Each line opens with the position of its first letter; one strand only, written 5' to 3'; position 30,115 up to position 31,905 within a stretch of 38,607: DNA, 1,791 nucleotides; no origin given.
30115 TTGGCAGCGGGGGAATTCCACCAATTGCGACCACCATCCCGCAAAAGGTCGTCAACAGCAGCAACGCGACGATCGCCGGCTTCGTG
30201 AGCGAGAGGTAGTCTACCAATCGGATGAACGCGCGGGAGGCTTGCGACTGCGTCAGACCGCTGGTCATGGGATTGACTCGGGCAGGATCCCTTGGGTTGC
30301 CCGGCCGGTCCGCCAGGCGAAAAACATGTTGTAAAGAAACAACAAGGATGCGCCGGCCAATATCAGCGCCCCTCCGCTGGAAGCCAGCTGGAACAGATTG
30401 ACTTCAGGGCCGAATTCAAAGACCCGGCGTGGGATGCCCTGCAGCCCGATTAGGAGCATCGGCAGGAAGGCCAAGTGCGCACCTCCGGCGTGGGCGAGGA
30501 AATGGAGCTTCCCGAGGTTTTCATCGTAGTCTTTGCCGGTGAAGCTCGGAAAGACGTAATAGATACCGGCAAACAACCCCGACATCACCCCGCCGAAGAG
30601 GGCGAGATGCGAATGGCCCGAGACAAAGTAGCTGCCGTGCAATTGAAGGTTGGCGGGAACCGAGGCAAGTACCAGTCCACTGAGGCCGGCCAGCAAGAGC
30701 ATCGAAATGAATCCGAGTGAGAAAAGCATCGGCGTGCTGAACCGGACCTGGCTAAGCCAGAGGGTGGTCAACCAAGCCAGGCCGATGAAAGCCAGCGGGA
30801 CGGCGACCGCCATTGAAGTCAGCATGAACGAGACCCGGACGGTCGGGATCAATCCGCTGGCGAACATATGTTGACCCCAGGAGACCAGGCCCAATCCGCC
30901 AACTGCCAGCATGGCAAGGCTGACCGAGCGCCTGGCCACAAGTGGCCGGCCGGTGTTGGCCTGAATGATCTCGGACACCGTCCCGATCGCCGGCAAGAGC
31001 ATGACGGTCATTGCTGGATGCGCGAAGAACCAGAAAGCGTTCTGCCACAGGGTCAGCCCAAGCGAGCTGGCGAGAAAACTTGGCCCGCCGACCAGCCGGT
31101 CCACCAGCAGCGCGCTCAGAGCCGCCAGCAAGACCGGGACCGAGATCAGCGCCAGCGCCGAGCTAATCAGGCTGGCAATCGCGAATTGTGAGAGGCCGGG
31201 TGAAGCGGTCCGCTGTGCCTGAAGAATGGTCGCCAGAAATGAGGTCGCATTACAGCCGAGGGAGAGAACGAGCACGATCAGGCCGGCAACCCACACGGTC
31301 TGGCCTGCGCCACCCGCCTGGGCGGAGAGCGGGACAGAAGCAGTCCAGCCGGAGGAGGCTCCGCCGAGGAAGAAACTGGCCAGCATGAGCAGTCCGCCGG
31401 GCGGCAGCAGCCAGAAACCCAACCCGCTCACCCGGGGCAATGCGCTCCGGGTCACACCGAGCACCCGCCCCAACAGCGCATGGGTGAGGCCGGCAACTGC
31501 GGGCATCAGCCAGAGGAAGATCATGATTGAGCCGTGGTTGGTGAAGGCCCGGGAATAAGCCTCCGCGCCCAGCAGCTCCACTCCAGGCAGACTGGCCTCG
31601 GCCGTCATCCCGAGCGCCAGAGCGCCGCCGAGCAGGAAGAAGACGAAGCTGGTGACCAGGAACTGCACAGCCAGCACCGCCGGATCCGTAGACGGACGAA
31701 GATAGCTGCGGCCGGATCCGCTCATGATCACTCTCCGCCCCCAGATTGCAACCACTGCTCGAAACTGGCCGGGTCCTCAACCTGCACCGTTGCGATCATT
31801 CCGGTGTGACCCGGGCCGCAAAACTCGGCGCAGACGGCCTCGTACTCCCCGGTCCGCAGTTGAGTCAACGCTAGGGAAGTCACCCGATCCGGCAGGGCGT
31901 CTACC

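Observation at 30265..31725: Heme-copper oxidase subunit I with Gln replacing a CuB histidine and no cross-linked Tyr, D-channel or K-channel residues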

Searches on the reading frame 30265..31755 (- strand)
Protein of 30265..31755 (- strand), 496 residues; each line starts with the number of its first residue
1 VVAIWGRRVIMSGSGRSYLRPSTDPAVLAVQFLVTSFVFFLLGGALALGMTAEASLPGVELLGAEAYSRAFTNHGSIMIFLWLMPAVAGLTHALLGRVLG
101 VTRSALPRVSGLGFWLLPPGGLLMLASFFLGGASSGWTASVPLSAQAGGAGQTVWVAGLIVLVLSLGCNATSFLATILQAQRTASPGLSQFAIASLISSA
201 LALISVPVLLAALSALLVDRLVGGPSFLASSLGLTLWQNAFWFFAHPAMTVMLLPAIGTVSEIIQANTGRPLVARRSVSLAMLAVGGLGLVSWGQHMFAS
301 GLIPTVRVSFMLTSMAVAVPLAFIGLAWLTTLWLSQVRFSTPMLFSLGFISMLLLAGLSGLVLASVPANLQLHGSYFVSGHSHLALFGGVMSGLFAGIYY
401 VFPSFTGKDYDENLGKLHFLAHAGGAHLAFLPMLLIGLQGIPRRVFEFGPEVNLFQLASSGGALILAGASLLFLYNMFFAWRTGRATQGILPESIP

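Call 3: search_protein_families(library=pfam, proteins=[window:30265-31755:-], max_evalue=0.01)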
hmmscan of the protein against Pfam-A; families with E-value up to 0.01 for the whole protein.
window:30265-31755:- (496 aa): 1 family
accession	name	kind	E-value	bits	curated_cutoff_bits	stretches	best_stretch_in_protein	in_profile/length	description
PF00115.25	COX1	-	6.5e-102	342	34.8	1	28-464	2-435/436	Cytochrome C and Quinol oxidase polypeptide I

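Call 4: search_solved_structures(query=window:30265-31755:-, max_evalue=0.001, show_alignments=3)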
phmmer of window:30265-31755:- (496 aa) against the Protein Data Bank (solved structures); distinct sequences matched with E-value up to 0.001: 41.
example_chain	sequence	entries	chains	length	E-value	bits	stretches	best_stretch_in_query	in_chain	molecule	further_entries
7rh6_R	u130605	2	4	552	2.3e-87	297.1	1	19-485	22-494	Cytochrome c oxidase subunit 1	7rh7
7rh5_R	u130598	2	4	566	2.6e-87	297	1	19-485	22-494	Cytochrome c oxidase subunit 1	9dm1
6adq_F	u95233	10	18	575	2.7e-87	296.9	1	19-485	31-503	Cytochrome c oxidase subunit 1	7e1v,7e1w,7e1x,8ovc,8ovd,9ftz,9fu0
8hcr_F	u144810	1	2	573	1.3e-85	291.3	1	19-486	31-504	Probable cytochrome c oxidase subunit 1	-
9wcx_I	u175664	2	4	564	1.7e-85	290.9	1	20-486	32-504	Cytochrome c oxidase subunit 1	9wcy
6hwh_V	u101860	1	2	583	1.3e-83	284.7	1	21-485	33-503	Cytochrome c oxidase subunit 1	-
7q21_D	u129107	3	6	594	7.4e-80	272.3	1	14-485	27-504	Cytochrome c oxidase subunit 1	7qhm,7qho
6kob_A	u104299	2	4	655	3.7e-71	243.7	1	23-483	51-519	AA3-600 quinol oxidase subunit I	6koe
6koc_A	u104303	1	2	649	3.9e-71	243.6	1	23-483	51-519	AA3-600 quinol oxidase subunit I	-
7jro_a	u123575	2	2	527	1.7e-67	231.6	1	33-474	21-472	COX1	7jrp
9f5x_2A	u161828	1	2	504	5.8e-66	226.6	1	27-477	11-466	Cytochrome c oxidase subunit 1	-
9f60_2A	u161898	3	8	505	5.8e-66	226.5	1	27-477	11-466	Cytochrome c oxidase subunit 1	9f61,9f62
8ucj_a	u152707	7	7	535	2.3e-65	224.6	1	22-479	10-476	Cytochrome c oxidase subunit 1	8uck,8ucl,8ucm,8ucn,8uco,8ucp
6giq_a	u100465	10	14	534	2.2e-64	221.3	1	23-478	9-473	Cytochrome c oxidase subunit 1 | CYTOCHROME C OXIDASE SUBUNIT 1; SYNONYM: CYTOCHROME C OXIDASE POLYPEPTIDE I, COX1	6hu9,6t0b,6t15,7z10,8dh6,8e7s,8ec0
6ymx_a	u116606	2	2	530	2.7e-64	221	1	23-478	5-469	Cytochrome c oxidase subunit 1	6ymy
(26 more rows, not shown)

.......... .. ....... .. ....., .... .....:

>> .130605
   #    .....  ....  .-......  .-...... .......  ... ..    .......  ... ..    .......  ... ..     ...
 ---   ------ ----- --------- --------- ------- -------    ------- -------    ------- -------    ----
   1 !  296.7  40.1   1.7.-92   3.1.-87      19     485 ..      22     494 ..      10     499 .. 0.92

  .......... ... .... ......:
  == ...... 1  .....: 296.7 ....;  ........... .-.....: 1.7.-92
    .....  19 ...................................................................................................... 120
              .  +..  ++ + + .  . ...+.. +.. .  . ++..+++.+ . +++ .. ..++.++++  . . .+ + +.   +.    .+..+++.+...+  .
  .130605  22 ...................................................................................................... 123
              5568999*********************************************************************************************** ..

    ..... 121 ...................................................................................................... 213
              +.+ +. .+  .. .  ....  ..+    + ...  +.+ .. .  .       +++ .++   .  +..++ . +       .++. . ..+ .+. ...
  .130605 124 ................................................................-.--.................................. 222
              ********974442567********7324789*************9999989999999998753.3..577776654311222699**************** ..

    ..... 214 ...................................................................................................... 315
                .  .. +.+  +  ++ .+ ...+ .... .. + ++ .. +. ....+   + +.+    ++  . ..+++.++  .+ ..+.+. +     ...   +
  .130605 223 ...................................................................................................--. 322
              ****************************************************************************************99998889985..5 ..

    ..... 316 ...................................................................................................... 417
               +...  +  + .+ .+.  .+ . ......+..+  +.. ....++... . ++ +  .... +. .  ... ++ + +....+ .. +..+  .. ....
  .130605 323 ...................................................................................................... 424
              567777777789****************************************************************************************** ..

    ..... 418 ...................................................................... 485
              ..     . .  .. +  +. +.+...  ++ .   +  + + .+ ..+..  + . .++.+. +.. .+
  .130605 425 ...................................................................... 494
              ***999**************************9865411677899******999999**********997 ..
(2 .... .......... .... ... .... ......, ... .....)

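Call 6: find_homologous_proteins(query=window:30265-31755:-, max_evalue=1e-30)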
Query window:30265-31755:- (496 aa): 215 proteins with E <= 1e-30 among 8000 candidates; the best 120 are listed.
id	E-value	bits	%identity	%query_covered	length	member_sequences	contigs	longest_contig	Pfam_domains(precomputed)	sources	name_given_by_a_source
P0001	0.0e+0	1013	100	98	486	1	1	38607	PF00115.26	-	-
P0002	1.2e-245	834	83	98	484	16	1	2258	PF00115.26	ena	-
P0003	1.3e-245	834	83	98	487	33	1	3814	PF00115.26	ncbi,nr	ncbi:MAG TPA: cbb3-type cytochrome c oxidase subunit I [Anaerolineales bacterium]|nr:cbb3-type cytoc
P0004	4.0e-245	832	83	96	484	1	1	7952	PF00115.26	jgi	-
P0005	2.9e-241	820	82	97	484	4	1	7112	PF00115.26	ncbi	-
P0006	8.0e-241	818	82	98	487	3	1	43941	PF00115.26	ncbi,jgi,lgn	-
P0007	5.4e-212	723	84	84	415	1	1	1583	PF00115.26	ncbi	ncbi:MAG: cytochrome c oxidase subunit I, partial [Anaerolineales bacterium]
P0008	9.1e-205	699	69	96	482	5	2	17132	PF00115.26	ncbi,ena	-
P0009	3.5e-162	559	57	96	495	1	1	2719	PF00115.26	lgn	-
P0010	2.6e-161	556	55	96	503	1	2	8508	PF00115.26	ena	-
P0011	5.5e-160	552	55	96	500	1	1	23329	PF00115.26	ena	-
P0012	8.2e-160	551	56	95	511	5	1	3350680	PF00115.26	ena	-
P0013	2.0e-159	550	57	95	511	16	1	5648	PF00115.26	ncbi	-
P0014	1.3e-158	547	55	95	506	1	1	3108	PF00115.26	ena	-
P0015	1.5e-158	547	56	94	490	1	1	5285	PF00115.26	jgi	jgi:cytochrome c oxidase subunit 1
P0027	5.0e-154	532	54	97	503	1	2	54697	PF00115.26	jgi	-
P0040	2.3e-131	457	49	94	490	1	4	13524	PF00115.26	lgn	-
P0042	7.3e-125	436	44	95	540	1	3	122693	PF00115.26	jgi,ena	-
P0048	5.5e-123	430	44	95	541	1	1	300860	PF00115.26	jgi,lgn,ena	-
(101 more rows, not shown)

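Call 13: search_protein_families(library=ncbifam, proteins=[window:30265-31755:-], max_evalue=0.001)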
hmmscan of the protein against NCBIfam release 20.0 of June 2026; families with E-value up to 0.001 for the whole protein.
window:30265-31755:- (496 aa): 6 families
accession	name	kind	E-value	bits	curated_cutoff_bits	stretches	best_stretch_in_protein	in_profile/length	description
TIGR02891.1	CtaD_CoxA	equivalog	3.1e-116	389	670.75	1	22-487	4-475/504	cytochrome c oxidase subunit I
NF050116.1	cyt_aa3_Actin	exception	1.5e-98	330.9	880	1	22-486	5-475/522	aa3-type cytochrome oxidase subunit I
TIGR02882.1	QoxB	equivalog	1.6e-74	251.5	1015.5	1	26-484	51-517/643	cytochrome aa3 quinol oxidase subunit I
TIGR02843.1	CyoB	equivalog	6e-66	223.2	1020.35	1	23-482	51-520/646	cytochrome o ubiquinol oxidase subunit I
NF011592.0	PRK15017.1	equivalog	1.3e-51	176.2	1271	1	22-482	51-521/663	cytochrome o ubiquinol oxidase subunit I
NF041075.1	quin_ox_SoxB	equivalog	4.3e-11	42.5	700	1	64-475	36-448/468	proton pump complex quinol oxidase subunit SoxB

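Call 14: find_encoding_contigs(protein=P0012, flank=10000, max_places=2)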
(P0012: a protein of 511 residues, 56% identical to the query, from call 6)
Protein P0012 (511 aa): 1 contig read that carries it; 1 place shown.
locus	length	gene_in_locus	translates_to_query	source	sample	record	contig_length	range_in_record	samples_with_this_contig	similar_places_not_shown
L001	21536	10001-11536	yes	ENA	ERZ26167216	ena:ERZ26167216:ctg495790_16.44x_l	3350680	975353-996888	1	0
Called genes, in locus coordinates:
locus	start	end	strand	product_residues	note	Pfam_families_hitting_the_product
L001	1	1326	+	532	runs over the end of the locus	-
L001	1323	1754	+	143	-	-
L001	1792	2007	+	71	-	-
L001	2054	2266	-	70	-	-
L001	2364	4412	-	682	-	PF04851:ResIII, PF17757:UvrB_inter, PF27431:UvrB_3rd, PF00271:Helicase_C, PF12344:UvrB, PF02151:UVR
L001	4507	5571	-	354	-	PF02811:PHP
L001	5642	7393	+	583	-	PF14716:HHH_8, PF14520:HHH_5, PF14791:DNA_pol_B_thumb, PF02811:PHP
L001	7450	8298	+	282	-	PF02645:DegV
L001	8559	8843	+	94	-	PF01842:ACT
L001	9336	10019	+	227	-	PF00116:COX2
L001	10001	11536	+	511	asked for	PF00115:COX1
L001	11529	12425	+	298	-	PF01040:UbiA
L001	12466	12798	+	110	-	PF01740:STAS, PF13466:STAS_2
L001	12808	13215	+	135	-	PF13581:HATPase_c_2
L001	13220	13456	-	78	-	PF07228:SpoIIE (weak)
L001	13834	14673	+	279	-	PF02899:Phage_int_SAM_1, PF00589:Phage_integrase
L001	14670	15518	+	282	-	PF01048:PNP_UDP_1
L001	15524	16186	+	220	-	-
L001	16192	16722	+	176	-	PF13302:Acetyltransf_3 (weak), PF00583:Acetyltransf_1, PF13508:Acetyltransf_7 (weak)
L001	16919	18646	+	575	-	-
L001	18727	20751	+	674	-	PF13491:FtsK_4TM (weak), PF17854:FtsK_alpha, PF01580:FtsK_SpoIIIE, PF20703:nSTAND1 (faint), PF09397:FtsK_gamma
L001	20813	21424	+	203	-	PF01066:CDP-OH_P_transf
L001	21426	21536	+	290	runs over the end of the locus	PF01790:LGT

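Call 15: find_encoding_contigs(protein=P0027, flank=10000, max_places=2)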
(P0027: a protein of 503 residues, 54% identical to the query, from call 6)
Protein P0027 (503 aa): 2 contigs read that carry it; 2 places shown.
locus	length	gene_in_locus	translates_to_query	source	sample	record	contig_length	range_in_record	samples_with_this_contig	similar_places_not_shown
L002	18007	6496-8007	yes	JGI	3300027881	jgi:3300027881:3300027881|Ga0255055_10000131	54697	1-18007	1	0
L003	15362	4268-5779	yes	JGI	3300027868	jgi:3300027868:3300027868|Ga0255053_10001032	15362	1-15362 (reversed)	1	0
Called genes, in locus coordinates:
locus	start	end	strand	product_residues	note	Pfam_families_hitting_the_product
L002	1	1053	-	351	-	?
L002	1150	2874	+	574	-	PF14716:HHH_8, PF14520:HHH_5, PF14791:DNA_pol_B_thumb, PF02811:PHP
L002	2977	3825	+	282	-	PF02645:DegV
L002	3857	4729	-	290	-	PF04442:CtaG_Cox11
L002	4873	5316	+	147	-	PF13291:ACT_4 (faint), PF01842:ACT (weak)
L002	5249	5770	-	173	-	-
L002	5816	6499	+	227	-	PF00116:COX2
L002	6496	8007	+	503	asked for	PF00115:COX1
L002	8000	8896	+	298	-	PF01040:UbiA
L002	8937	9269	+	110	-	PF01740:STAS, PF13466:STAS_2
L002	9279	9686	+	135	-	PF13581:HATPase_c_2, PF02518:HATPase_c (weak)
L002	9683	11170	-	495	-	PF07228:SpoIIE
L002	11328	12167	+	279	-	PF02899:Phage_int_SAM_1, PF00589:Phage_integrase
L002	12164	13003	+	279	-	PF01048:PNP_UDP_1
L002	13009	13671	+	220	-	PF11992:TgpA_N (weak)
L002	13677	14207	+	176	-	PF13302:Acetyltransf_3 (weak), PF00583:Acetyltransf_1, PF13508:Acetyltransf_7 (weak)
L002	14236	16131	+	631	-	-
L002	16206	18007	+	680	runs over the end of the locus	PF13491:FtsK_4TM (weak), PF17854:FtsK_alpha, PF01580:FtsK_SpoIIIE, PF09397:FtsK_gamma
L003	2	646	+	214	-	?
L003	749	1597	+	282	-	PF02645:DegV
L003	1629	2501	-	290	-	PF04442:CtaG_Cox11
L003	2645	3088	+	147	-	PF13291:ACT_4 (faint), PF01842:ACT (weak)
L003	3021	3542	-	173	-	-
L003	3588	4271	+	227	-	PF00116:COX2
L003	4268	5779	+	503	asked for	PF00115:COX1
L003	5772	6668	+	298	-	PF01040:UbiA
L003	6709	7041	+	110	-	PF01740:STAS, PF13466:STAS_2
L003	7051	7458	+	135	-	PF13581:HATPase_c_2, PF02518:HATPase_c (weak)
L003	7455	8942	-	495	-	PF07228:SpoIIE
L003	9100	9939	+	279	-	PF02899:Phage_int_SAM_1, PF00589:Phage_integrase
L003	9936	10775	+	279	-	PF01048:PNP_UDP_1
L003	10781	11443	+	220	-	PF11992:TgpA_N (weak)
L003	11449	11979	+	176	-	PF13302:Acetyltransf_3 (weak), PF00583:Acetyltransf_1, PF13508:Acetyltransf_7 (weak)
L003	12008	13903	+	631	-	-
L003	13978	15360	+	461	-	?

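Call 16: find_encoding_contigs(protein=P0040, flank=10000, max_places=2)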
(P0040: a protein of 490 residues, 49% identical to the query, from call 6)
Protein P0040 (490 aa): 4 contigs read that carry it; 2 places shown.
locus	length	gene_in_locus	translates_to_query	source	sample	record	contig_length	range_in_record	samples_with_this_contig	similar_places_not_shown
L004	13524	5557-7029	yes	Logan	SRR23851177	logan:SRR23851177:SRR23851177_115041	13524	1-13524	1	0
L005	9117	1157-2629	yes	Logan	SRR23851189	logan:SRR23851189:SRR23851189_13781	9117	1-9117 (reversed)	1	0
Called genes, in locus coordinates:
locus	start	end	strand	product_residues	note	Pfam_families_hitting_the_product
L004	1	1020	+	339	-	?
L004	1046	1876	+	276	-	PF00142:Fer4_NifH (faint), PF09140:MipZ (faint), PF10609:ParA, PF13614:AAA_31 (weak), PF01656:CbiA, PF10609:ParA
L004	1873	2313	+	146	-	PF08369:PCP_red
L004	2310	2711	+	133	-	-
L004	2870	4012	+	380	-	PF04055:Radical_SAM, PF13186:SPASM, PF08369:PCP_red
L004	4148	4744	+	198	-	PF03781:FGE-sulfatase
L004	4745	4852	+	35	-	-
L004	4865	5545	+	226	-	PF00116:COX2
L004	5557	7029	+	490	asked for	PF00115:COX1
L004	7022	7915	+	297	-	PF01040:UbiA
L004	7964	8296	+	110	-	PF01740:STAS, PF13466:STAS_2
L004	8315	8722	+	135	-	PF13581:HATPase_c_2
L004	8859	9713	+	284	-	PF02899:Phage_int_SAM_1, PF00589:Phage_integrase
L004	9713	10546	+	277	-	PF01048:PNP_UDP_1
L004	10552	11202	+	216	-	-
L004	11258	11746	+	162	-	PF13302:Acetyltransf_3 (weak), PF00583:Acetyltransf_1, PF13673:Acetyltransf_10 (weak), PF13508:Acetyltransf_7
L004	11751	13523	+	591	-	?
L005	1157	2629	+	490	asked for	PF00115:COX1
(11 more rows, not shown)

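Call 19: find_related_loci(query=A1, collection=genome_contigs, flank=10000)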
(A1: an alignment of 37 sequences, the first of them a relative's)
Query A1 (486 aa) in genome_contigs; peptide patterns used: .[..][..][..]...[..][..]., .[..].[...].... (x = any residue, [..] = any of these).
599 stretches matched a pattern (row limit reached: there are more); 583 encode a relative of the query (tblastn E <= 1e-3); the best 80 are kept; 80 distinct loci.
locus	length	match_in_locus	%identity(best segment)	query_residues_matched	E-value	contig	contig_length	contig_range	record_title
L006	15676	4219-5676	84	1-485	0e+0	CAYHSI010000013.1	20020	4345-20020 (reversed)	MAG TPA_asm: uncultured Anaerolineaceae bacterium isolate ERP119705_co14_525 genome assembly, contig: NODE_2650_length_2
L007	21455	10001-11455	82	1-484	0e+0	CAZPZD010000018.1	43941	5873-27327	MAG TPA_asm: uncultured Anaerolineaceae bacterium isolate SRP119689_co1_218 genome assembly, contig: NODE_978_length_439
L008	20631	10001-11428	53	6-478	5e-155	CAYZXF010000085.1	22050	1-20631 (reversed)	MAG TPA_asm: uncultured Anaerolineaceae bacterium isolate binchicken_co244_82 genome assembly, contig: k141_1299441, who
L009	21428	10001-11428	55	6-478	2e-153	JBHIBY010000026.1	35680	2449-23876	MAG: Anaerolineales bacterium isolate FS_3_bin.17 NODE_36_length_35680_cov_7.619902, whole genome shotgun sequence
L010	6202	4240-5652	42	6-474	4e-125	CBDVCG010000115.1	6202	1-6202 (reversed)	MAG TPA_asm: uncultured Anaerolineales bacterium isolate SRR22302367_binner13_Refined_69 genome assembly, contig: ERZ266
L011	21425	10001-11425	40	4-474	2e-101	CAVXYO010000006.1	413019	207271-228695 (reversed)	MAG: uncultured Solirubrobacteraceae bacterium isolate MFD04212.bin.1.237 genome assembly, contig: contig_7691, whole ge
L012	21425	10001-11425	39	4-474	1e-100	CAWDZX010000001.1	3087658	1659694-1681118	MAG: uncultured Solirubrobacteraceae bacterium isolate MFD04212.bin.1.19 genome assembly, contig: contig_737, whole geno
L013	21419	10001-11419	39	6-474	4e-100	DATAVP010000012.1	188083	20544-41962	MAG TPA_asm: Solirubrobacteraceae bacterium isolate SMAG_U5602 k141_2109806, whole genome shotgun sequence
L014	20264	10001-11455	38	3-475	7e-100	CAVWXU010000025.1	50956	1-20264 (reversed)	MAG: uncultured Chloroflexia bacterium isolate MFD03726.bin.2.17 genome assembly, contig: contig_55709, whole genome sho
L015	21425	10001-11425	39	4-474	2e-99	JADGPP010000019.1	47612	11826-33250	MAG: Solirubrobacteraceae bacterium isolate Chersky.18_22 contig-100_36, whole genome shotgun sequence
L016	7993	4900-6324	39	4-474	3e-99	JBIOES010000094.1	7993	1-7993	MAG: Solirubrobacterales bacterium isolate GcL4-13 k141_1918965_length_7993_cov_16.0015, whole genome shotgun sequence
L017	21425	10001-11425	39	4-474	6e-99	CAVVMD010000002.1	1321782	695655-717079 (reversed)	MAG: uncultured Solirubrobacterales bacterium isolate MFD03399.bin.1.177 genome assembly, contig: contig_4954, whole gen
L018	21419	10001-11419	39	6-474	3e-99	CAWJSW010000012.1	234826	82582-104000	MAG: uncultured Solirubrobacteraceae bacterium isolate MFD01248.bin.1.11 genome assembly, contig: contig_34168, whole ge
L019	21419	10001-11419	39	6-474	8e-99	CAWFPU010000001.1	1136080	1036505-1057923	MAG: uncultured Solirubrobacterales bacterium isolate MFD05512.bin.1.172 genome assembly, contig: contig_12534, whole ge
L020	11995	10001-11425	39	4-474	4e-99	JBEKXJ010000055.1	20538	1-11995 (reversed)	MAG: Solirubrobacteraceae bacterium isolate SPRUCE 649 SPRUCE_649_55, whole genome shotgun sequence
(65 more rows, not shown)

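Call 26: search_protein_representatives(alignment_id=A1)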
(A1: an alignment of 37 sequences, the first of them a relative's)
Query: 37 sequences, 498 profile positions. Proteins with E-value up to 0.001 (for the whole library): 15923; up to 1e-10: 8158; up to 1e-30: 1578. The best 150 are listed.
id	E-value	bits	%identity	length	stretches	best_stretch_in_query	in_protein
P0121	8.7e-233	789.9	-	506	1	3-496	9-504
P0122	8.2e-129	446.9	-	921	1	4-485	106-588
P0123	2.4e-118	412.4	-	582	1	12-485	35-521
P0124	5.0e-118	411.3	-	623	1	4-482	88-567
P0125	1.7e-108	379.9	-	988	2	52-473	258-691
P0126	8.2e-107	374.4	-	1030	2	50-472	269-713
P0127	8.2e-107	374.3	-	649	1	11-480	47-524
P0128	1.1e-106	373.9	-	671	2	111-485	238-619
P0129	1.6e-106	373.4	-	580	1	11-482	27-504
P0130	3.5e-105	369.0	-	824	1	12-485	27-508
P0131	1.9e-104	366.5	-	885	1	7-474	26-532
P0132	2.6e-103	362.8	-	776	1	11-490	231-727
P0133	2.9e-103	362.6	-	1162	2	41-473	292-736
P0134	4.2e-103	362.1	-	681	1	10-483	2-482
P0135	5.2e-103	361.8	-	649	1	3-485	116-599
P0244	1.3e-81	291.3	-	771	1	11-472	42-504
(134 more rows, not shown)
